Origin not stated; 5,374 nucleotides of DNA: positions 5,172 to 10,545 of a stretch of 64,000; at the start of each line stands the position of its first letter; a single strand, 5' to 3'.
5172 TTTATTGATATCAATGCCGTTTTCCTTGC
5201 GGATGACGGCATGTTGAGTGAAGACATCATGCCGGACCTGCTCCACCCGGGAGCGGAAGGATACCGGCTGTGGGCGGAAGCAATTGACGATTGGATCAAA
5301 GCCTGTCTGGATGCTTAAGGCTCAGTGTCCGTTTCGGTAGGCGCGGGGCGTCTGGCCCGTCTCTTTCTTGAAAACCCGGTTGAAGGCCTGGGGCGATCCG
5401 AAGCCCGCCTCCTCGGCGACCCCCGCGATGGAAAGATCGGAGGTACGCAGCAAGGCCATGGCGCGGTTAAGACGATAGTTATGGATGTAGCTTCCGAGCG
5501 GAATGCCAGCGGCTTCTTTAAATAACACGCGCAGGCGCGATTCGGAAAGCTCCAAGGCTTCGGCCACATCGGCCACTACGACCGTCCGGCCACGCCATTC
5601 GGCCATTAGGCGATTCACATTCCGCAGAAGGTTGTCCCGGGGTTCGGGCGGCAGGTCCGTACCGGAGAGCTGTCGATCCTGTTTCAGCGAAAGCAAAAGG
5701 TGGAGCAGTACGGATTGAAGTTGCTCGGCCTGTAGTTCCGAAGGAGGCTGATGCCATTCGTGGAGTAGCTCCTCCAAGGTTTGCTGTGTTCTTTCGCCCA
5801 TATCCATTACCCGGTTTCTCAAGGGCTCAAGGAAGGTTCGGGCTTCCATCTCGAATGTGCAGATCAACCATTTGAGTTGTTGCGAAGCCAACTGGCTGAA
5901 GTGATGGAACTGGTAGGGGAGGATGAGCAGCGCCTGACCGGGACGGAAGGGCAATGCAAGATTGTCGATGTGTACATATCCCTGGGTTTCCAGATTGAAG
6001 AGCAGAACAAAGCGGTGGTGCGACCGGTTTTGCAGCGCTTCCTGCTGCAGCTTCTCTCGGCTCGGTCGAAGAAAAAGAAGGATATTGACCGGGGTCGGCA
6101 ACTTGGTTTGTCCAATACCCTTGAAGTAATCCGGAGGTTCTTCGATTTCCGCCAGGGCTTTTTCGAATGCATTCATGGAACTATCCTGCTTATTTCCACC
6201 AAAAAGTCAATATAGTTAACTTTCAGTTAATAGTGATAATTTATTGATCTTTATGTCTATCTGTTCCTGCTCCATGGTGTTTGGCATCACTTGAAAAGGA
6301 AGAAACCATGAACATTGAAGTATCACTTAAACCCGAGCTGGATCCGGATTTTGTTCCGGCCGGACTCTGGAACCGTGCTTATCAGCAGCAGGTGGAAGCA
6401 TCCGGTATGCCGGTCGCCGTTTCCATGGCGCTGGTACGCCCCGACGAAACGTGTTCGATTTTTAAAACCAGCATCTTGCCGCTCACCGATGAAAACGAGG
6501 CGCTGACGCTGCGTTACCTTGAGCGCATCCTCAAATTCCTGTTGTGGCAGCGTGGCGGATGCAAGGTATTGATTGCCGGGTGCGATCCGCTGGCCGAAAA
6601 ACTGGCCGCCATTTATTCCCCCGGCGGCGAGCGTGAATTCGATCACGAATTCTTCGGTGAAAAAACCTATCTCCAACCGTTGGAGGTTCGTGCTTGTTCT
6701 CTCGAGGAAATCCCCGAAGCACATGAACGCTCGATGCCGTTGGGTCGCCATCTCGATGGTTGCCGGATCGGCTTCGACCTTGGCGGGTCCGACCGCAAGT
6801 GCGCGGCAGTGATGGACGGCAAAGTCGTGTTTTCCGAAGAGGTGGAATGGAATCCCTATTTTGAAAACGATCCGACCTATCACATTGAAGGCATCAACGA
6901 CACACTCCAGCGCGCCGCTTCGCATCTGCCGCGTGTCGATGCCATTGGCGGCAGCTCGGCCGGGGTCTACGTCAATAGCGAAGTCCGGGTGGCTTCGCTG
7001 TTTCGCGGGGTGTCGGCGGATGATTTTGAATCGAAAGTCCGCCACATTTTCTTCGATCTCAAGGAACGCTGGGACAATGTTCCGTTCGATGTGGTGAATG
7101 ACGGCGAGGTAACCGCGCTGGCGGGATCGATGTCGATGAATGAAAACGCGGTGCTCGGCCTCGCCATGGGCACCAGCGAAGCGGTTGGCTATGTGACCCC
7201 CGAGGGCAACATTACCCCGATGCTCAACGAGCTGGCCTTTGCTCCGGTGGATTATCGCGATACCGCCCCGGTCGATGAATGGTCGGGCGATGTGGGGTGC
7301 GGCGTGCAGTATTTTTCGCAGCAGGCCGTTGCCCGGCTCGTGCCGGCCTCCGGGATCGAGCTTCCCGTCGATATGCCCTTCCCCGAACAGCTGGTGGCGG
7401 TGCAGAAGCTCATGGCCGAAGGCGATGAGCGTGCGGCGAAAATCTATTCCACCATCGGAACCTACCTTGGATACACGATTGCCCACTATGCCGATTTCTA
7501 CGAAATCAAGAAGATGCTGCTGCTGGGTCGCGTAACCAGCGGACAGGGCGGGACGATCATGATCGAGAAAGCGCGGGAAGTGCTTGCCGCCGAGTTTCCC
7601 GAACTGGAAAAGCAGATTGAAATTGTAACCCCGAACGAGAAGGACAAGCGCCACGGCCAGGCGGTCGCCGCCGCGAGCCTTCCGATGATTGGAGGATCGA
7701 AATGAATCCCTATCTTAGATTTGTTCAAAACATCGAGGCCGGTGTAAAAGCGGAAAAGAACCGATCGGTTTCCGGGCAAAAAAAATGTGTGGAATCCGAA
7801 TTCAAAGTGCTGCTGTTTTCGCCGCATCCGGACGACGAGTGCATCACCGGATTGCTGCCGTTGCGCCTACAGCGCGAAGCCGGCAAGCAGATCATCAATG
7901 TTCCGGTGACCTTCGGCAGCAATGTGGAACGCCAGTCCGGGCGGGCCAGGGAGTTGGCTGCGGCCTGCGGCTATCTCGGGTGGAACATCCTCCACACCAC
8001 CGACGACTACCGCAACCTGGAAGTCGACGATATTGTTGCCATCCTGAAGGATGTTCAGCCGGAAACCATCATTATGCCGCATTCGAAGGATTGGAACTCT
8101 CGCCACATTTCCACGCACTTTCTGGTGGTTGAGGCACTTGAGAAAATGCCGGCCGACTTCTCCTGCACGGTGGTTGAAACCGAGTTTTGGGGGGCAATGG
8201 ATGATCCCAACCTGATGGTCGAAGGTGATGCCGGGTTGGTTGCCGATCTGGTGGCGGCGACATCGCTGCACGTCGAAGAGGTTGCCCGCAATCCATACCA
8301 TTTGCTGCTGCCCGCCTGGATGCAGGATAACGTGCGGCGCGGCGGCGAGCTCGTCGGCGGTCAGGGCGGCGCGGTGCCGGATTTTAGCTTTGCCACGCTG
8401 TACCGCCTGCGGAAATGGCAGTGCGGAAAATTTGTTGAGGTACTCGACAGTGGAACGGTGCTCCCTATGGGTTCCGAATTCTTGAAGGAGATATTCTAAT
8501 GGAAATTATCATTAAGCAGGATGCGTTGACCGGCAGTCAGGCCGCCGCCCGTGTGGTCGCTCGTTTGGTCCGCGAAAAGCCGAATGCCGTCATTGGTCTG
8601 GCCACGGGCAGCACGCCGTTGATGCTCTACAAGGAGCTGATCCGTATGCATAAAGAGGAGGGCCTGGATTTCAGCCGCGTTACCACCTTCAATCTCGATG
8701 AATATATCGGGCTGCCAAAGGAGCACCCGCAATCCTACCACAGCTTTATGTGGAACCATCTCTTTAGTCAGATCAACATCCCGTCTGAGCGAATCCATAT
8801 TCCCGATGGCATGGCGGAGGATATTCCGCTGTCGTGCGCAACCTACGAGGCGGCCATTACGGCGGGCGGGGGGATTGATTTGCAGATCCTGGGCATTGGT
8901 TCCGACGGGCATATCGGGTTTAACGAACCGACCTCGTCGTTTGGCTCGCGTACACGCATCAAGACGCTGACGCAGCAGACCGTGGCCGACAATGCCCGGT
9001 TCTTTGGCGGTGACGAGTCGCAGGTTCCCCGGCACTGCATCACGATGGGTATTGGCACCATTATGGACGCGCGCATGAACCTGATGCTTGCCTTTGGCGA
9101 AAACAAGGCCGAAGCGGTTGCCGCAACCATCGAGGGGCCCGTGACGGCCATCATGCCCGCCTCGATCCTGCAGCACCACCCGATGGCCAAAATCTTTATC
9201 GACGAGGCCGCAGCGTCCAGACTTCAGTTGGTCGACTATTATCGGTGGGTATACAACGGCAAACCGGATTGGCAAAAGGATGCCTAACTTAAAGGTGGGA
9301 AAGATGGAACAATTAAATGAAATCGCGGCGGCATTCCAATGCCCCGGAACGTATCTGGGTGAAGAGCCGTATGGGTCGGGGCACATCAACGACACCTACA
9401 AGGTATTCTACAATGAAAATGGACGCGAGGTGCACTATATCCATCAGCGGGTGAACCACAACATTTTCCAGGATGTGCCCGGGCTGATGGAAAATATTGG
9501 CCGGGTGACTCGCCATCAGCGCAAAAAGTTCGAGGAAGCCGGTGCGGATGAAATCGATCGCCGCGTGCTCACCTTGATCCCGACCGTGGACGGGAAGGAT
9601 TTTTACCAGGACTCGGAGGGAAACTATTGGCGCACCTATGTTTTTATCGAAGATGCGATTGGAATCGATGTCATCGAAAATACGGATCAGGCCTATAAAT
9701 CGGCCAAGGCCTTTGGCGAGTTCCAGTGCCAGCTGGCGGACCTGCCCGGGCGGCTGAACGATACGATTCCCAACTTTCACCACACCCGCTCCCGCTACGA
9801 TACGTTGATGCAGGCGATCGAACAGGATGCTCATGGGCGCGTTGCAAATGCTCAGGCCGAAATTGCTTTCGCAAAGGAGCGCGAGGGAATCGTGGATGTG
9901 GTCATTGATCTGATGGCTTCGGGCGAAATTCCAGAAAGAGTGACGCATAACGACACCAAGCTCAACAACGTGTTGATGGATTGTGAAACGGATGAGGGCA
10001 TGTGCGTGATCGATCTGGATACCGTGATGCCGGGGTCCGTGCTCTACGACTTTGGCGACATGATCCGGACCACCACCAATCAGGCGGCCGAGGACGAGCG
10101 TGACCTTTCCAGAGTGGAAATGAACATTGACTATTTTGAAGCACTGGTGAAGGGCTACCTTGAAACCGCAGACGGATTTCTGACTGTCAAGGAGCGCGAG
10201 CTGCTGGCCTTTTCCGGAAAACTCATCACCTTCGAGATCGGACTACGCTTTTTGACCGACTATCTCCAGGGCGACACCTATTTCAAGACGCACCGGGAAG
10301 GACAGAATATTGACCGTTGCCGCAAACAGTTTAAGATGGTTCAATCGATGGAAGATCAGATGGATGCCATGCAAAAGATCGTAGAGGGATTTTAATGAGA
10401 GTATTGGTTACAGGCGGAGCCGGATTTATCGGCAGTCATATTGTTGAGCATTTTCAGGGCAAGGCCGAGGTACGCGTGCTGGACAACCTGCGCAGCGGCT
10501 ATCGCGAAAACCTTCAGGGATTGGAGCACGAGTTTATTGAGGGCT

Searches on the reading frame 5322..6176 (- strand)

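Call 17: search_protein_families(library=pfam, proteins=[window:5322-6176:-], max_evalue=0.00001)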
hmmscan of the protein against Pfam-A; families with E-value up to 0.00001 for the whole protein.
window:5322-6176:- (284 aa): 2 families
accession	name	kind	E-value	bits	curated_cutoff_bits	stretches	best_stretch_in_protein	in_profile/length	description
PF12833.13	HTH_18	-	1.2e-22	80.4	33.6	1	205-282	2-79/80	Helix-turn-helix domain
PF00165.29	HTH_AraC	-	1.1e-15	57.8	26.6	1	243-282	1-42/42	Bacterial regulatory helix-turn-helix proteins, AraC family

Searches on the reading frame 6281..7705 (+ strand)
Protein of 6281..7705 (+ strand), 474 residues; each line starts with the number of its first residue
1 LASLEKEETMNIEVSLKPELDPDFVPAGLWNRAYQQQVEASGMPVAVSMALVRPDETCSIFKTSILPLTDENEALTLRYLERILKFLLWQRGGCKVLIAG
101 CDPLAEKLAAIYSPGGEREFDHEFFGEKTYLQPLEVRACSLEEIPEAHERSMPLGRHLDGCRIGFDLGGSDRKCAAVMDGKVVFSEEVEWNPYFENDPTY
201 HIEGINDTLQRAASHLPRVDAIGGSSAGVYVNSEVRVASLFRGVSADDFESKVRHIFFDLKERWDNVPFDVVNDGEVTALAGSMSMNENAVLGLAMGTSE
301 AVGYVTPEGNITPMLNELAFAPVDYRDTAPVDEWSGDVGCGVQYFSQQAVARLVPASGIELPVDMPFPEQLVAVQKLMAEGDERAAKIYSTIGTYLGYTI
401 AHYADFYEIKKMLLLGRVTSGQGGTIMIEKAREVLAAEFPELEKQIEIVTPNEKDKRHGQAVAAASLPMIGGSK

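Call 17: search_protein_families(library=pfam, proteins=[window:6281-7705:+], max_evalue=0.00001)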
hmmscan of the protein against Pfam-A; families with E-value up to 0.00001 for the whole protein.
window:6281-7705:+ (474 aa): 0 families

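Call 21: search_protein_families(library=pfam, proteins=[window:6281-7705:+], max_evalue=0.01)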
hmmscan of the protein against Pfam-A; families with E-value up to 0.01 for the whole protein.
window:6281-7705:+ (474 aa): 1 family
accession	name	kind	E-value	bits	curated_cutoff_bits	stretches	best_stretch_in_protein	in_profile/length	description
PF00480.26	ROK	-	0.0011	19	22.9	1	336-456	170-281/294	ROK family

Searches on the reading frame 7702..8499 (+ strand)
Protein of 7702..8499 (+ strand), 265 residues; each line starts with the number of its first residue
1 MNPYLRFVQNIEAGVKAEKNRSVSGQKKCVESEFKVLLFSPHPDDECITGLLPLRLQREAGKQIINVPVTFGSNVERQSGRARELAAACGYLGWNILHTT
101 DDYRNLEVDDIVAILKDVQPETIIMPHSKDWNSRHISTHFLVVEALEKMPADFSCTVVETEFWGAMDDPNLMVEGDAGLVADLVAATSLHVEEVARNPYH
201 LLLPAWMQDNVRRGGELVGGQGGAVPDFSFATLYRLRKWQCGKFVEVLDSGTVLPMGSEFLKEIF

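Call 17: search_protein_families(library=pfam, proteins=[window:7702-8499:+], max_evalue=0.00001)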
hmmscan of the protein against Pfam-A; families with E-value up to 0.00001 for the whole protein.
window:7702-8499:+ (265 aa): 1 family
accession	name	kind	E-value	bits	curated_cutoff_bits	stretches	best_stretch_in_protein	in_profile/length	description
PF02585.22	PIG-L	-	2.8e-11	44.4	28.2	1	37-145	1-128/129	GlcNAc-PI de-N-acetylase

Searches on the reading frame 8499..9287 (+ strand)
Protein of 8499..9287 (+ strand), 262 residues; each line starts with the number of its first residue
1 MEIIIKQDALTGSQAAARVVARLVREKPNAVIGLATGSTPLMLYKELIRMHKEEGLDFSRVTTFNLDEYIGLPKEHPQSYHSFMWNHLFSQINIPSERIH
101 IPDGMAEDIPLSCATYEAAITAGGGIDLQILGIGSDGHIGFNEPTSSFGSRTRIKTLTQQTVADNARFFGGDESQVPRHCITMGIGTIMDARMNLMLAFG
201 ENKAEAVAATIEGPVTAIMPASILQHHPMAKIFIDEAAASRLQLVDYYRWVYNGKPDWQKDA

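Call 17: search_protein_families(library=pfam, proteins=[window:8499-9287:+], max_evalue=0.00001)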
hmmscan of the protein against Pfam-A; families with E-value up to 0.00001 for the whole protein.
window:8499-9287:+ (262 aa): 1 family
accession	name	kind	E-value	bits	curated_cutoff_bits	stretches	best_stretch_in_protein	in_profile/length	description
PF01182.26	Glucosamine_iso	-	6.1e-25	88.8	27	1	15-226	13-218/225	Glucosamine-6-phosphate isomerases/6-phosphogluconolactonase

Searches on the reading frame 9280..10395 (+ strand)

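Call 17: search_protein_families(library=pfam, proteins=[window:9280-10395:+], max_evalue=0.00001)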
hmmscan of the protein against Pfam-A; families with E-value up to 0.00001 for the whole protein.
window:9280-10395:+ (371 aa): 1 family
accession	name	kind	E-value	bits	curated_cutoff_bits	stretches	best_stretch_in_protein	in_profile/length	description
PF01636.29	APH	-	1.3e-15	58.3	23.2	1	83-271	38-221/239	Phosphotransferase enzyme family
